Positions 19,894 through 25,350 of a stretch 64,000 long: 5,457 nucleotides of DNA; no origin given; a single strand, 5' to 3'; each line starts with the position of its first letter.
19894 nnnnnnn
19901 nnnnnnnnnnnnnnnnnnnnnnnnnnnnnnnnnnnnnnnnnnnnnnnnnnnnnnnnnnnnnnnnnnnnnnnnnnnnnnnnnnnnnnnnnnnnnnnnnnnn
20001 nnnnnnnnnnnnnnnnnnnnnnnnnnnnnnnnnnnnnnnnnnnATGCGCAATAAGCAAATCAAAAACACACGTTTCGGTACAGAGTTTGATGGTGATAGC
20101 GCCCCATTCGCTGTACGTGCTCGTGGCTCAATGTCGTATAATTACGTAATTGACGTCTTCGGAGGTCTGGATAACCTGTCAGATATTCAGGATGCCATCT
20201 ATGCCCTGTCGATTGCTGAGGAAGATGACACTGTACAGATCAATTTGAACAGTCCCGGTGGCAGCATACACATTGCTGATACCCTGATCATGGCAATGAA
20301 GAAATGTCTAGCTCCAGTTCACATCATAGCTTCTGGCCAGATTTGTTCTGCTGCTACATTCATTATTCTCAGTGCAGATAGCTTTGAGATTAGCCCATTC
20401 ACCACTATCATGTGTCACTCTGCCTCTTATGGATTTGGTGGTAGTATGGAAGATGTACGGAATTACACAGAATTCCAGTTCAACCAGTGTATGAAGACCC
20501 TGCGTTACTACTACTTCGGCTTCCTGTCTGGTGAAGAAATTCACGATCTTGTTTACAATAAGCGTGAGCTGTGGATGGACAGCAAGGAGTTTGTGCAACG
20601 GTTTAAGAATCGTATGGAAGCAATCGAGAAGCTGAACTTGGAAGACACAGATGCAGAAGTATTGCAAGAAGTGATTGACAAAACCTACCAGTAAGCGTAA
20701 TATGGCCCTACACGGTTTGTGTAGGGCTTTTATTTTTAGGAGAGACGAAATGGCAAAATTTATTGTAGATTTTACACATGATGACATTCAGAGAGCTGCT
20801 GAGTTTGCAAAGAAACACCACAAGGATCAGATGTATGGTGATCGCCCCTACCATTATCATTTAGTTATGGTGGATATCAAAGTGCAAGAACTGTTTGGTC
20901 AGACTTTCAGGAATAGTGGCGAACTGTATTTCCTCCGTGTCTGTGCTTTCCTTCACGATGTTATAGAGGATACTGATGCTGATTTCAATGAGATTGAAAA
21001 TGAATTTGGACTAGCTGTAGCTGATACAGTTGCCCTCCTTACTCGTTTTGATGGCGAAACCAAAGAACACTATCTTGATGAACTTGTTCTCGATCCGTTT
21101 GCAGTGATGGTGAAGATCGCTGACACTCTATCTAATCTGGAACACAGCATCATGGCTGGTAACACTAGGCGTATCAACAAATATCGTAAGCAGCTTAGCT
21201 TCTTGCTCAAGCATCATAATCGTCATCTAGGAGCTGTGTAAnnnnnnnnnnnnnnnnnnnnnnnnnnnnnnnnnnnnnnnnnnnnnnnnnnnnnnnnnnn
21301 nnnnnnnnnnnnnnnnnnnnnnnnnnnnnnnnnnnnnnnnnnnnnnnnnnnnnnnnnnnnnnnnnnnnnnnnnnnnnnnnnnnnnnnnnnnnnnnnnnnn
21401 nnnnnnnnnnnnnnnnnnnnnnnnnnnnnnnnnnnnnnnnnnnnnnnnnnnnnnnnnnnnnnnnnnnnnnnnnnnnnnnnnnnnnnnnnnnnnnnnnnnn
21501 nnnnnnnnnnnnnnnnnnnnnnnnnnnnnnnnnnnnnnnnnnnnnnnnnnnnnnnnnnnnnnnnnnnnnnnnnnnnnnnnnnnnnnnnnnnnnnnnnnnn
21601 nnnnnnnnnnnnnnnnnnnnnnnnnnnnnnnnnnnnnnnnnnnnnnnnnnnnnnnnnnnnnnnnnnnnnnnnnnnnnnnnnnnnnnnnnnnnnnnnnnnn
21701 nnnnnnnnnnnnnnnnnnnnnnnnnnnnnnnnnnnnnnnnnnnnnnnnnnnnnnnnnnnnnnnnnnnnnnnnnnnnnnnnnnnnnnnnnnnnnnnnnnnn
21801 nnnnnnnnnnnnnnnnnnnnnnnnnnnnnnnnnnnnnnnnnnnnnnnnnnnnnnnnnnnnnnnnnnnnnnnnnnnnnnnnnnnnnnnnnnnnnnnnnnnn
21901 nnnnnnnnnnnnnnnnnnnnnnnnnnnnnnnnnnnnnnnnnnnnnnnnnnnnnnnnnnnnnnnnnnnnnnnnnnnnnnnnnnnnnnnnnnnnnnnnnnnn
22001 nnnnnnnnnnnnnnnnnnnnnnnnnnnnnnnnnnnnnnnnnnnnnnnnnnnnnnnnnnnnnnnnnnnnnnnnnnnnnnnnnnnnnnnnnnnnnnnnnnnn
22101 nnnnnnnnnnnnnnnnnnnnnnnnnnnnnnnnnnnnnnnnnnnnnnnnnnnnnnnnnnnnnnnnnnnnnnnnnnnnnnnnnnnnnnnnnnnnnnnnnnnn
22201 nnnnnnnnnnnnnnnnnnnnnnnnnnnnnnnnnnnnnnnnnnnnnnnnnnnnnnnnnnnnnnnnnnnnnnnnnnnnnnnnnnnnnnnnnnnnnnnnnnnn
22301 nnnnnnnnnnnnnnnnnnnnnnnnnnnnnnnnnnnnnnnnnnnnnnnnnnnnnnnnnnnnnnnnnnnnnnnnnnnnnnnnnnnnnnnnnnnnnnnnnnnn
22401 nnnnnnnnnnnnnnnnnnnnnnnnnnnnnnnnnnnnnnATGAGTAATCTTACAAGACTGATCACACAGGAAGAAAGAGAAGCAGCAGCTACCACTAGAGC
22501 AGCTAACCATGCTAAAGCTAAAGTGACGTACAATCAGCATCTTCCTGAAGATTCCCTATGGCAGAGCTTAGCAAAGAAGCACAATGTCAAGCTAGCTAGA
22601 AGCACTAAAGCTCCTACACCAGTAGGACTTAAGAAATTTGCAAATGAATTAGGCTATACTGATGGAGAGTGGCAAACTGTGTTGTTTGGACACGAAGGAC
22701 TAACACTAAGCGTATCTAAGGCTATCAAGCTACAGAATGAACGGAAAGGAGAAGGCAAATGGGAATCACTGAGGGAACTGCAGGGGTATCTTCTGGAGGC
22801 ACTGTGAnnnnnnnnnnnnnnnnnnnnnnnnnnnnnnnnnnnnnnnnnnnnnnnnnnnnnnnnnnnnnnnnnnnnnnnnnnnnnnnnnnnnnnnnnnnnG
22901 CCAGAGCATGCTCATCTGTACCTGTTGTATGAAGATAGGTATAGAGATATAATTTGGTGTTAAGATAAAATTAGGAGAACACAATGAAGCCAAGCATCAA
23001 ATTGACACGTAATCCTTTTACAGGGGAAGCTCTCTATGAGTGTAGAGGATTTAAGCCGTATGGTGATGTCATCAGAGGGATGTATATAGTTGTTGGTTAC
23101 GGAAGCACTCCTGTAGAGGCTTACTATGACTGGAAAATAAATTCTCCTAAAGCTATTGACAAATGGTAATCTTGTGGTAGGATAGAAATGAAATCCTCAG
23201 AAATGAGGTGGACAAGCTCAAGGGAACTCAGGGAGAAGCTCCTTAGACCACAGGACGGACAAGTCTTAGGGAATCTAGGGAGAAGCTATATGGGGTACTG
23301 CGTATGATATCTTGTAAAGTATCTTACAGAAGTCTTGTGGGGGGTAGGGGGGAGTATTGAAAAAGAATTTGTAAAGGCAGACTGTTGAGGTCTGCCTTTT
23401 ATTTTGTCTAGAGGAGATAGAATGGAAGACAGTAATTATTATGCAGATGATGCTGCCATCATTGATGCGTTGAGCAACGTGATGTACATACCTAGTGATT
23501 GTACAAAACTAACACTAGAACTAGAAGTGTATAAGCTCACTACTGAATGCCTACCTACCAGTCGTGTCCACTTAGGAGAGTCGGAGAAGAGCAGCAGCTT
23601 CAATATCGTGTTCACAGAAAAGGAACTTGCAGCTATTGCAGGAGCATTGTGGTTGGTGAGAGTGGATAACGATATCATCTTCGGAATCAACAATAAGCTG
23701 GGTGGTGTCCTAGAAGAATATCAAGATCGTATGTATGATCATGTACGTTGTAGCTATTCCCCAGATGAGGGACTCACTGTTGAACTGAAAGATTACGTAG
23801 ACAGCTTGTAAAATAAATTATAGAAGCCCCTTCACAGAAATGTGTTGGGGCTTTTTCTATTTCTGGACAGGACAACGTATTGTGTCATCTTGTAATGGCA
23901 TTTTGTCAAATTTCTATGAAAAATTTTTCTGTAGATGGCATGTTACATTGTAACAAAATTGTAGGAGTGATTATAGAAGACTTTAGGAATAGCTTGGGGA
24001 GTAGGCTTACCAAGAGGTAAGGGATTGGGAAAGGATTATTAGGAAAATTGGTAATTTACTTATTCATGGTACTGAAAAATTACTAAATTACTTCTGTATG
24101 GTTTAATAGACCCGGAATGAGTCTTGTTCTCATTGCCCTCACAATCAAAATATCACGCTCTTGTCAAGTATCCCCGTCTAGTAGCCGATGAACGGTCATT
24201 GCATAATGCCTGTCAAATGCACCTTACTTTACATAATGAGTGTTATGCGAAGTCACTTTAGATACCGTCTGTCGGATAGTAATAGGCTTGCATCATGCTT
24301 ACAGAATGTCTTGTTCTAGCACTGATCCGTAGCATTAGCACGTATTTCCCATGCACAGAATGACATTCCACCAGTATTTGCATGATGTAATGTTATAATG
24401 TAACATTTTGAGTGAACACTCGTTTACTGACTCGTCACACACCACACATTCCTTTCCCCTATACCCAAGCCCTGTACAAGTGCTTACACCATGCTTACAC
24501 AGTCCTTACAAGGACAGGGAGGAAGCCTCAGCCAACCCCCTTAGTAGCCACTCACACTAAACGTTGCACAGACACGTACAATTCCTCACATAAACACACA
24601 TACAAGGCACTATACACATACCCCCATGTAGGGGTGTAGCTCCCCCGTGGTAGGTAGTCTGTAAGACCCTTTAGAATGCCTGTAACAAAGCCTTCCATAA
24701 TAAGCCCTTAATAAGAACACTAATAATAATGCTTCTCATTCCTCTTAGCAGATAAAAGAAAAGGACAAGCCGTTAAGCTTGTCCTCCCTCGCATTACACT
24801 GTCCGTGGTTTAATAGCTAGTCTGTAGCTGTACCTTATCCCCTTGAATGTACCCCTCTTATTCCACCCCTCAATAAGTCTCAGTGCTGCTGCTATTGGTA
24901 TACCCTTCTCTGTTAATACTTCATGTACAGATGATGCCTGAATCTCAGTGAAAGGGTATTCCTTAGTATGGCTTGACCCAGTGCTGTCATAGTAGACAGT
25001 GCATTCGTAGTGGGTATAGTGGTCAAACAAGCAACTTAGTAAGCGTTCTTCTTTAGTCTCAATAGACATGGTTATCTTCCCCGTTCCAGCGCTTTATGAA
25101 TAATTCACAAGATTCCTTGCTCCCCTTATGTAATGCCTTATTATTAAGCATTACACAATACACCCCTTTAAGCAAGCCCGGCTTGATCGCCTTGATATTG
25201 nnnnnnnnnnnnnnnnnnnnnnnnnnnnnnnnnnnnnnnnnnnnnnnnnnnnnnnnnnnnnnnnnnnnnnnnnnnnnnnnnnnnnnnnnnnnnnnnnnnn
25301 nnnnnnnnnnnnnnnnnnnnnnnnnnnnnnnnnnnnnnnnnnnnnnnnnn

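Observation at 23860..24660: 0.8-kb non-coding region with paired palindromic operator-like sites, short iterons and a strongly CA-biased tract: candidate origin or regulatory hub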

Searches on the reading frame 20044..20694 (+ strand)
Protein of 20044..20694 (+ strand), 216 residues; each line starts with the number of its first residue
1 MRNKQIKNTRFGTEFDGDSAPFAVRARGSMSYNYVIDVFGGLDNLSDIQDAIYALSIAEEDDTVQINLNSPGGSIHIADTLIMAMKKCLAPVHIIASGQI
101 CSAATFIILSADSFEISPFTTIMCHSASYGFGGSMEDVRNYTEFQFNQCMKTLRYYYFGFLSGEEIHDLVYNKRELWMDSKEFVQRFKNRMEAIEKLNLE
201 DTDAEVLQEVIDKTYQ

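Call 10: search_protein_families(library=phrogs, proteins=[window:20044-20694:+], max_evalue=0.01)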
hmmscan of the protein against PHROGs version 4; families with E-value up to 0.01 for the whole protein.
window:20044-20694:+ (216 aa): 11 families
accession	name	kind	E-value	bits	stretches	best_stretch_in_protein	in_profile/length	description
phrog_1827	-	other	1.6e-42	146.1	1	29-196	20-186/202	ATP-dependent protease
phrog_5410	-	other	8.4e-27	95.2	1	33-191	28-184/323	ATP-dependent protease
phrog_1684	-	head and packaging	1.8e-24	87.7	1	56-203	68-214/284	head maturation protease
phrog_94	-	head and packaging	8.5e-18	66.2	1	29-144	76-200/622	head maturation protease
phrog_2976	-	head and packaging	1.2e-13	52.5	1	36-184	23-173/394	head maturation protease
phrog_133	-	head and packaging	2.8e-11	43.8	1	54-185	41-171/668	head maturation protease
phrog_26628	-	head and packaging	5.9e-08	33.4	1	33-186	38-191/290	head maturation protease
phrog_53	-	head and packaging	3e-05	24.4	1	46-127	102-192/583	head maturation protease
phrog_3348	-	unknown function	0.00017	22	1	58-144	63-150/386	-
phrog_33023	-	unknown function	0.002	18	1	27-113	74-166/507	-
phrog_11747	-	unknown function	0.0056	16.9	1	46-113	47-115/290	-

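Call 11: search_protein_families(library=pfam, proteins=[window:20044-20694:+], max_evalue=0.01)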
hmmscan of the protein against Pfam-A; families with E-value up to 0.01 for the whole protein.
window:20044-20694:+ (216 aa): 4 families
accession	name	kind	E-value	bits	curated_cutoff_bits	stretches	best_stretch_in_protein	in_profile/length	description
PF00574.28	CLP_protease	-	3.6e-14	53.5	20.2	1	47-182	32-168/182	Clp protease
PF25145.1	NfeD1b_N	-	0.0019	18.2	40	1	58-122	26-92/189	NfeD1b, N-terminal domain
PF01972.22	SDH_protease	-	0.0025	17.3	31.3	1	45-114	75-144/286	ClpP-like SDH-type serine proteinase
PF08496.15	Peptidase_S49_N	-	0.0076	16.8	27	0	33-76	92-138/147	Peptidase family S49 N-terminal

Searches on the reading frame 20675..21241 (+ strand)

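Call 10: search_protein_families(library=phrogs, proteins=[window:20675-21241:+], max_evalue=0.01)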
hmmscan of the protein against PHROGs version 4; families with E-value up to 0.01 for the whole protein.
window:20675-21241:+ (188 aa): 3 families
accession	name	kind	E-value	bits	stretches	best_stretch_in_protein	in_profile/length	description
phrog_990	-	other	3.6e-42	145.9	1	24-183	141-297/374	metal-dependent phosphohydrolase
phrog_15275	-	unknown function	1.8e-06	28.8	1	30-156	22-149/223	-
phrog_30929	-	unknown function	0.00039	20.5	1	41-170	241-367/413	-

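Call 11: search_protein_families(library=pfam, proteins=[window:20675-21241:+], max_evalue=0.01)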
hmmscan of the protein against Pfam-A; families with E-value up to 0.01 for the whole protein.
window:20675-21241:+ (188 aa): 2 families
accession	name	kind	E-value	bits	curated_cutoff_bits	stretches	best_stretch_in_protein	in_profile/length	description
PF13328.12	HD_4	-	4.8e-06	26.8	27.2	1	41-131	1-83/156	HD domain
PF01966.28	HD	-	0.0015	19.3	22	0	87-154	27-115/116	HD domain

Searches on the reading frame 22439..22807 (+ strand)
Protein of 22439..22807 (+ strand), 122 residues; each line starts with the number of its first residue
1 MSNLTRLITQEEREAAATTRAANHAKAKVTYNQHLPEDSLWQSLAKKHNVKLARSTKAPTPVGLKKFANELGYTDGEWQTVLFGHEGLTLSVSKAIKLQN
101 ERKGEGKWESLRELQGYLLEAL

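Call 10: search_protein_families(library=phrogs, proteins=[window:22439-22807:+], max_evalue=0.01)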
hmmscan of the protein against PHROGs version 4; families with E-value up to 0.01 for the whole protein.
window:22439-22807:+ (122 aa): 0 families

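Call 11: search_protein_families(library=pfam, proteins=[window:22439-22807:+], max_evalue=0.01)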
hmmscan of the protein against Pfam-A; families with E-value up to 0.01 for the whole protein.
window:22439-22807:+ (122 aa): 1 family
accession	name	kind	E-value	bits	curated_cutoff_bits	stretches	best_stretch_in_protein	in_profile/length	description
PF03781.23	FGE-sulfatase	-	0.0021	18.2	23.3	1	6-75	111-180/255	Sulfatase-modifying factor enzyme 1-like domain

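Call 84: search_protein_families(library=phrogs, proteins=[window:22439-22807:+], max_evalue=0.01)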
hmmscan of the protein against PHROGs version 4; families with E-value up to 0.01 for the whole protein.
window:22439-22807:+ (122 aa): 0 families

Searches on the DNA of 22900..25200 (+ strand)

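Call 7: search_dna_similar(query=window:23400-25200:+, collection=phages, mode=distant, max_rows=30)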
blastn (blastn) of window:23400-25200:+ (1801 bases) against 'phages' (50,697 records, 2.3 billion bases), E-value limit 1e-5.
No match.

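Call 22: search_rna_families(source=window, start=23700, end=24900, threshold=evalue, max_evalue=5)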
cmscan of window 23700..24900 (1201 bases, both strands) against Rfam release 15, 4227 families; matches with E-value up to 5: 5.
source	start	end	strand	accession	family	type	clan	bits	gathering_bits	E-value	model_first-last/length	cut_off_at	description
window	23822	23863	+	RF00489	ctRNA_p42d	Gene; antisense;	-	19.8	50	0.29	1-46/46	no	ctRNA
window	23777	23857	+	RF02580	tsr31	Gene; sRNA;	-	18.9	50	4.3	1-70/70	no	S. aureus tsr31 small RNA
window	23790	23858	+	RF00111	SdsR_RyeB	Gene; sRNA;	CL00105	18.3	38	2.6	1-100/100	no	SdsR_RyeB RNA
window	24410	24455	+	RF01116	Yfr1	Gene; sRNA;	-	16.9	38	1.8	1-59/59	no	Cyanobacterial functional RNA 1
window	23824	23916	-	RF02236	asX2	Gene; sRNA;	-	15.7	70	3.9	1-87/87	no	Xanthomonas sRNA asX2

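Call 37: search_rna_families(source=window, start=22900, end=24200, threshold=evalue, max_evalue=10, show_alignments=3)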
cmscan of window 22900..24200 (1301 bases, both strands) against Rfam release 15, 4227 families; matches with E-value up to 10: 12.
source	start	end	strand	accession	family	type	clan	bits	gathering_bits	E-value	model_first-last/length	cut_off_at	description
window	23364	23411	+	RF04121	mir-1289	Gene; miRNA;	-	20.2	66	0.53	1-91/91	no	mir-1289 microRNA precursor family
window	23794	23863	+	RF04312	trpB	Cis-reg;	-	20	59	7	1-107/107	no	trpB ncRNA motif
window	23822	23863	+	RF00489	ctRNA_p42d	Gene; antisense;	-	19.8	50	0.31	1-46/46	no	ctRNA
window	23777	23857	+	RF02580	tsr31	Gene; sRNA;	-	18.9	50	4.7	1-70/70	no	S. aureus tsr31 small RNA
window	23790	23858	+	RF00111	SdsR_RyeB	Gene; sRNA;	CL00105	18.3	38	2.8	1-100/100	no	SdsR_RyeB RNA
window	22942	23112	+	RF01957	NEAT1_3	Gene; lncRNA;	-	17.3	55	4.8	1-159/159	no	Nuclear enriched abundant transcript 1 conserved region 3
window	23192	23256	-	RF01423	snoR117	Gene; snRNA; snoRNA; CD-box;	-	16.7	42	2.4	1-80/80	no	small nucleolar RNA snoR117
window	23890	23955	+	RF00592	SNORD78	Gene; snRNA; snoRNA; CD-box;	CL00051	16.7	38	6.6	1-65/65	no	Small nucleolar RNA SNORD78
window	23201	23250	-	RF02873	AS-traI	Gene; antisense;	-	16.5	99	6.9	1-77/77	no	Antisense to traI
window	23372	23432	+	RF02527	SSRC38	Gene; sRNA;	-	15.9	80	6.5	1-166/166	no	Streptococcus sRNA SSRC38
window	23824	23916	-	RF02236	asX2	Gene; sRNA;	-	15.7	70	4.3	1-87/87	no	Xanthomonas sRNA asX2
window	23822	23855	+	RF02744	Rev39_5p_UTR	Cis-reg;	-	11.6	88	1.3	194-228/300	no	Soft rot Enterobacteriaceae Rev 39 5'UTR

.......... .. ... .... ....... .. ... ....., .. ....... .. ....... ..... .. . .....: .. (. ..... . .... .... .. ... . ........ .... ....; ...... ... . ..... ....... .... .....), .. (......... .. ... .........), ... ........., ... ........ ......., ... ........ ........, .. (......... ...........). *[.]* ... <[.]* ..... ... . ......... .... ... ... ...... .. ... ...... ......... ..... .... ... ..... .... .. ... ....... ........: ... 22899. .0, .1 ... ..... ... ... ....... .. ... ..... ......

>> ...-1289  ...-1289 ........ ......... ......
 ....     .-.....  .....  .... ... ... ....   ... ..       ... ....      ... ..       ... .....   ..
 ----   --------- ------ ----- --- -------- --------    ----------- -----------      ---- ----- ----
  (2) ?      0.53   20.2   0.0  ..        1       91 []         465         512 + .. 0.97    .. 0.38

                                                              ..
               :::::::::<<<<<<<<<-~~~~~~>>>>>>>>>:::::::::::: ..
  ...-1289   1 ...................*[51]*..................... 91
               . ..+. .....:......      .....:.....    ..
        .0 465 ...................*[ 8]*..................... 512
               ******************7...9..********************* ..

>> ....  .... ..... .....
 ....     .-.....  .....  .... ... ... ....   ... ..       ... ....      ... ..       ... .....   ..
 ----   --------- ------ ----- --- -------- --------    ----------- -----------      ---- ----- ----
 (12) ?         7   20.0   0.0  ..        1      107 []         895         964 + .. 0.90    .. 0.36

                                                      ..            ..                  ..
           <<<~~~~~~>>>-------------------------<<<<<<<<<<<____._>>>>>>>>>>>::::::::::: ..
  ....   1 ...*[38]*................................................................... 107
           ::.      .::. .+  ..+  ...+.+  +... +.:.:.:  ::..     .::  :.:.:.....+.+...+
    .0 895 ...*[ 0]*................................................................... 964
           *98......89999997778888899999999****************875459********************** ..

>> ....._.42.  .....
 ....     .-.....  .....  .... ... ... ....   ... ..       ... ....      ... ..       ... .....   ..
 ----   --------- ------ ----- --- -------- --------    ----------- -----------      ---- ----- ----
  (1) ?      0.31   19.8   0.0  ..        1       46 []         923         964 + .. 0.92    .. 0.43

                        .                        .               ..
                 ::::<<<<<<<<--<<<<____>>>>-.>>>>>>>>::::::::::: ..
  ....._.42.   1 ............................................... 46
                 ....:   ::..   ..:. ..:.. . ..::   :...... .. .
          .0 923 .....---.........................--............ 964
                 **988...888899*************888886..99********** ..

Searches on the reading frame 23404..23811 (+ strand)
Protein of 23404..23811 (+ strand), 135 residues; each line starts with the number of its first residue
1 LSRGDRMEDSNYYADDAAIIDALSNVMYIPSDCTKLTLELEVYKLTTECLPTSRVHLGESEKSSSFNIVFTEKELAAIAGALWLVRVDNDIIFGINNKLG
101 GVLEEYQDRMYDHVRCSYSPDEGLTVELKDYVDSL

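Call 10: search_protein_families(library=phrogs, proteins=[window:23404-23811:+], max_evalue=0.01)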
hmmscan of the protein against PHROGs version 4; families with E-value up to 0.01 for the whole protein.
window:23404-23811:+ (135 aa): 0 families

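Call 11: search_protein_families(library=pfam, proteins=[window:23404-23811:+], max_evalue=0.01)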
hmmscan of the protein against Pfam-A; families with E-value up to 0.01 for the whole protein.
window:23404-23811:+ (135 aa): 0 families

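Call 12: search_dna_similar(query=window:23404-23811:+, collection=phages, mode=protein, max_rows=30, max_evalue=0.001)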
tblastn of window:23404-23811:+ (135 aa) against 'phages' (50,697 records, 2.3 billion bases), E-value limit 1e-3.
No match.

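Call 18: find_encoding_contigs(protein=window:23404-23811:+, flank=10000, max_places=10)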
Protein window:23404-23811:+ (135 aa): no gene with exactly this product is on record in the collection.

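Call 84: search_protein_families(library=phrogs, proteins=[window:23422-23811:+], max_evalue=0.01)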
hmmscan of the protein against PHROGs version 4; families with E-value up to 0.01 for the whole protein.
window:23422-23811:+ (129 aa): 0 families

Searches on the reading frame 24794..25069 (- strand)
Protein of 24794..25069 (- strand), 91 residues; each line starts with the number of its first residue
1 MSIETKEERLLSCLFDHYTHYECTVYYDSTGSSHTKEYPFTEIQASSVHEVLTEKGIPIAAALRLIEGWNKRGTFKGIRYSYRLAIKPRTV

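Call 10: search_protein_families(library=phrogs, proteins=[window:24794-25069:-], max_evalue=0.01)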
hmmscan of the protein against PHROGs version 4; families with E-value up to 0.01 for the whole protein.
window:24794-25069:- (91 aa): 0 families

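Call 11: search_protein_families(library=pfam, proteins=[window:24794-25069:-], max_evalue=0.01)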
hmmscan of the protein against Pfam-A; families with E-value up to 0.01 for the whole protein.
window:24794-25069:- (91 aa): 0 families

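Call 16: find_related_loci(query=window:24794-25069:-, collection=viral_contigs, flank=6000)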
Query window:24794-25069:- (91 aa) in viral_contigs; peptide patterns used: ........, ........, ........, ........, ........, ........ (x = any residue, [..] = any of these).
21 stretches matched a pattern; 2 encode a relative of the query (tblastn E <= 1e-3); 2 distinct loci.
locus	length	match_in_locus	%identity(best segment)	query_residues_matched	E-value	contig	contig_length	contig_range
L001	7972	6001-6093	42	47-79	2e-5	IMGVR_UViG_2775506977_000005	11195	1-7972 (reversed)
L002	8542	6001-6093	42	47-79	2e-5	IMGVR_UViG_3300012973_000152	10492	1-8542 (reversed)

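Call 17: find_encoding_contigs(protein=window:24794-25069:-, flank=10000, max_places=10)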
Protein window:24794-25069:- (91 aa): no gene with exactly this product is on record in the collection.

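Call 84: search_protein_families(library=phrogs, proteins=[window:24794-25069:-], max_evalue=0.01)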
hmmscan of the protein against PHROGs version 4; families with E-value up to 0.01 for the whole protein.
window:24794-25069:- (91 aa): 0 families
